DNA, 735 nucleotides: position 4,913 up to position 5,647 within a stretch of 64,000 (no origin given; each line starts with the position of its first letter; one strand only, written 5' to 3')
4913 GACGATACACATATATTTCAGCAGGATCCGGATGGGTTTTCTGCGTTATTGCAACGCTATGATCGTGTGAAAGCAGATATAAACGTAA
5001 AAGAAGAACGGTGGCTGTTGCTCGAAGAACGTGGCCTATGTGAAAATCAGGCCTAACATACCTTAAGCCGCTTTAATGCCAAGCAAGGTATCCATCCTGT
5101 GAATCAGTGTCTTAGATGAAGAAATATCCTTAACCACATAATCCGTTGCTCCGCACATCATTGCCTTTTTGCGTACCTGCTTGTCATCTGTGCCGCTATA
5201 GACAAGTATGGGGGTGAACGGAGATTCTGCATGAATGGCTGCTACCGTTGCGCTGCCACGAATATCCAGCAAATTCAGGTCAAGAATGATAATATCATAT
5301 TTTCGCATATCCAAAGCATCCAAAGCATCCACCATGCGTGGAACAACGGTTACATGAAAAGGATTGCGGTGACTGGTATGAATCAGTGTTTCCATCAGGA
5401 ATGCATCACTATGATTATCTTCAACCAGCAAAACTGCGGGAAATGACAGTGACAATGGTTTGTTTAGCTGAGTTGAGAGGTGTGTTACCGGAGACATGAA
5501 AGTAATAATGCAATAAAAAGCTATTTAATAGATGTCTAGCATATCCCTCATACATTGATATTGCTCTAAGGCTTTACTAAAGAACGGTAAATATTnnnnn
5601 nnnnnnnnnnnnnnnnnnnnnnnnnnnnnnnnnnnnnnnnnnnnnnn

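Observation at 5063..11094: Eight-gene same-strand array alternating kinases and stand-alone receivers, ending in REC-GGDEF: candidate multi-tier kinase cascade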

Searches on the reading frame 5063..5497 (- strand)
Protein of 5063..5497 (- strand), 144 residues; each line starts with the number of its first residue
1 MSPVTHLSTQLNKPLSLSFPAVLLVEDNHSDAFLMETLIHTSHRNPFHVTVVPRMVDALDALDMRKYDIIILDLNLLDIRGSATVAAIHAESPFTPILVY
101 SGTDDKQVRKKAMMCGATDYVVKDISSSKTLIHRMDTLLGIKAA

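Call 3: search_protein_families(library=pfam, proteins=[window:5063-5497:-], max_evalue=0.01)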
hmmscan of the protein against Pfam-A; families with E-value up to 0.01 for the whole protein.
window:5063-5497:- (144 aa): 2 families
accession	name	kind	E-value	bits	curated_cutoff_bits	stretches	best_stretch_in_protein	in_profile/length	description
PF00072.30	Response_reg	-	4.5e-19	69.1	30.2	1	22-129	1-105/111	Response regulator receiver domain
PF23198.2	PDE8A_N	-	0.0021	18.4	29.6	1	33-73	21-61/147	PDE8A-like, N-terminal domain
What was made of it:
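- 5063..5497 (-): REC_E: stand-alone receiver (144 aa), last gene of the array. Pfam 4.5e-19 (call 3).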

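Call 4: search_protein_families(library=ncbifam, proteins=[window:5063-5497:-], max_evalue=0.01)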
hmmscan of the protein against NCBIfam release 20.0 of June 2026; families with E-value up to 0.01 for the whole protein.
window:5063-5497:- (144 aa): 82 families (the best 25 are shown)
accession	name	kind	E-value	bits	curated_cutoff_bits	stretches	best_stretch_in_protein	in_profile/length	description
NF045991.1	RespRegCtrARhodob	equivalog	1.9e-14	54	350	1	22-137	3-114/224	response regulator transcription factor CtrA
NF008296.0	PRK11083.1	equivalog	4.8e-12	45.8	273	1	20-139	4-118/228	two-component system response regulator CreB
NF041947.1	LuxQ_Vibrio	equivalog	2.7e-10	38.8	1200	1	21-127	724-828/843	quorum-sensing autoinducer 2 sensor kinase/phosphatase LuxQ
NF041733.1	resp_reg_CseB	equivalog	3.1e-10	39.8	350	1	21-139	2-115/228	two-component system response regulator CseB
TIGR01387.1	cztR_silR_copR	subfamily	4.2e-10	39.6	279.2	1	22-139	1-114/218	heavy metal response regulator transcription factor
NF007928.2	PRK10643.1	equivalog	1e-09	38.4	330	1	22-127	3-105/216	two-component system response regulator PmrA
NF052445.1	RespRegMctR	equivalog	1.5e-09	37.6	300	1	48-129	26-110/205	two-component system response regulator MctR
NF052313.1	T9SS_RR_PorX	equivalog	2.3e-09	36.6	300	1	43-132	21-110/513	T9SS response regulator signal transducer PorX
NF038297.2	hybrid_HK_HrmK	equivalog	2.8e-09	36.2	725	1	12-126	483-596/607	hybrid histidine kinase/response regulator HrmK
NF041946.1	LuxO_transreg_Vib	equivalog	3.6e-09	35.9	800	1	24-128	1-102/463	quorum-sensing sigma-54 dependent transcriptional regulator LuxO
NF033117.2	vanR_ACDEGLN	exception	4.6e-08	32.9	350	1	22-127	1-102/226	VanR-ABDEGLN family response regulator transcription factor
NF040689.1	MtrAB_MtrA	equivalog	5.5e-08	32.4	300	1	22-137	1-111/219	MtrAB system response regulator MtrA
NF045901.1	HisKinLetSLeg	equivalog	6.5e-08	31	1650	1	9-134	661-785/906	two-component system sensor histidine kinase LetS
NF011896.0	PRK15369.1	equivalog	1e-07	31.8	242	1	48-136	28-118/211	two component system response regulator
NF045505.1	RR_RssB_Pseudo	equivalog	1.1e-07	31.2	700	1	23-135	8-118/394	two-component system response regulator RssB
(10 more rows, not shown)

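Call 76: search_solved_structures(query=window:5063-5497:-, max_evalue=1e-8)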
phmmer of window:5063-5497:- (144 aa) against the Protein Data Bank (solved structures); distinct sequences matched with E-value up to 1e-8: 8.
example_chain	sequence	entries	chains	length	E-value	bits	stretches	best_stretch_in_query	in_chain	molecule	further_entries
9of3_A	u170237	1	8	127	2.1e-09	40.5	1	21-138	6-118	PmrA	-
4qpj_C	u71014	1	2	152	3e-09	40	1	20-134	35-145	Cell cycle response regulator CtrA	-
9of5_A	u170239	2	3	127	5e-09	39.3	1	22-138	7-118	PmrA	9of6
9of8_A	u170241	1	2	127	5.3e-09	39.2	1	22-138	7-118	PmrA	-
7m0s_A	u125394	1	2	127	5.6e-09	39.1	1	22-138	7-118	Two-component system response regulator PmrA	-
9of7_A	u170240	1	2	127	5.6e-09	39.1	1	22-138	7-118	PmrA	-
9of4_A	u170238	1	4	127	6.2e-09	39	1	22-138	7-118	PmrA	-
8imw_A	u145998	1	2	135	7.7e-09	38.7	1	22-138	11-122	Transcriptional regulator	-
